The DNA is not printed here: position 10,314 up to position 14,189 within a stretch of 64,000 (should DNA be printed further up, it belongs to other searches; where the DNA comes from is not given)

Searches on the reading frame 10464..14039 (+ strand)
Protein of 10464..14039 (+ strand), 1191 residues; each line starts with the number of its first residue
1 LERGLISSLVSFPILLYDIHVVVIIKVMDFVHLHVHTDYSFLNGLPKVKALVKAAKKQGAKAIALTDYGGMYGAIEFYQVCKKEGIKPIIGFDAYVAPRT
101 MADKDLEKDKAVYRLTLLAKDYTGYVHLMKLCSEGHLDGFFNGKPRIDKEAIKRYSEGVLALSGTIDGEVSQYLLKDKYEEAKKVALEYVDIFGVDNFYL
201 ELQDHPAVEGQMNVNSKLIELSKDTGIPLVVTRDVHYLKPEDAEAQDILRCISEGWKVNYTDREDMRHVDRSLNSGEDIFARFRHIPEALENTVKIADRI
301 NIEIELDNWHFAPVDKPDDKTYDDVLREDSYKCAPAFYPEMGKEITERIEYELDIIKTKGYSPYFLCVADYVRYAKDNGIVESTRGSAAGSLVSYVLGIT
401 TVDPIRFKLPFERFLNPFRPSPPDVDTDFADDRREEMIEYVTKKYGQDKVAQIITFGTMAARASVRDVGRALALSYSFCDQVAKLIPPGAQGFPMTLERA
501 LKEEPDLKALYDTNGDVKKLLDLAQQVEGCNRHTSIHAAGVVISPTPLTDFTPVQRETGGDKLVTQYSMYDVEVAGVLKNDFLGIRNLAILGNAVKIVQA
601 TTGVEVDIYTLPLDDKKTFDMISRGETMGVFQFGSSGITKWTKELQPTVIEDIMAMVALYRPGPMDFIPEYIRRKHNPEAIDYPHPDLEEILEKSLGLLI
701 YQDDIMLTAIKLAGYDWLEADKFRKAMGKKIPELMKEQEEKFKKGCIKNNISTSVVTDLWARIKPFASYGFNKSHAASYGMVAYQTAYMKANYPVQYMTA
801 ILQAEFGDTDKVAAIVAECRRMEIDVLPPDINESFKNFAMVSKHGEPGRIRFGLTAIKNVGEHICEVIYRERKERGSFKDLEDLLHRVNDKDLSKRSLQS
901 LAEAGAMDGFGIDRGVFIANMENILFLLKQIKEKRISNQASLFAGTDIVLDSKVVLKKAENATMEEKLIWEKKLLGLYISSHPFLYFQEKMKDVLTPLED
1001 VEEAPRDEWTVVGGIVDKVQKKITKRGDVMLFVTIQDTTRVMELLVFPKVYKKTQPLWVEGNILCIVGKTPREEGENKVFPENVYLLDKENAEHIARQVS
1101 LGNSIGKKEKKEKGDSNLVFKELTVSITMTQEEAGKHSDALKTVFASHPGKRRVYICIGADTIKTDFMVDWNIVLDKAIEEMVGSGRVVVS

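Call 72: search_protein_families(library=pfam, proteins=[window:10464-14039:+], max_evalue=0.00001)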
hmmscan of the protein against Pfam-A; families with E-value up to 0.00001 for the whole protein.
window:10464-14039:+ (1191 aa): 4 families
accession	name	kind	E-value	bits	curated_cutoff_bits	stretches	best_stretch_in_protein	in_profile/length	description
PF07733.18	DNA_pol3_alpha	-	1.7e-92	310.2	23.9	1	327-584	4-260/260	Bacterial DNA polymerase III alpha NTPase domain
PF17657.6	DNA_pol3_finger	-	3.2e-55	186.4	22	1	587-750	1-166/166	Bacterial DNA polymerase III alpha subunit finger domain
PF02811.25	PHP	-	9e-54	182.6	26.4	1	32-205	1-164/164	PHP domain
PF14579.12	HHH_6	-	2e-26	92.5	25.6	1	824-914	2-87/90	Helix-hairpin-helix motif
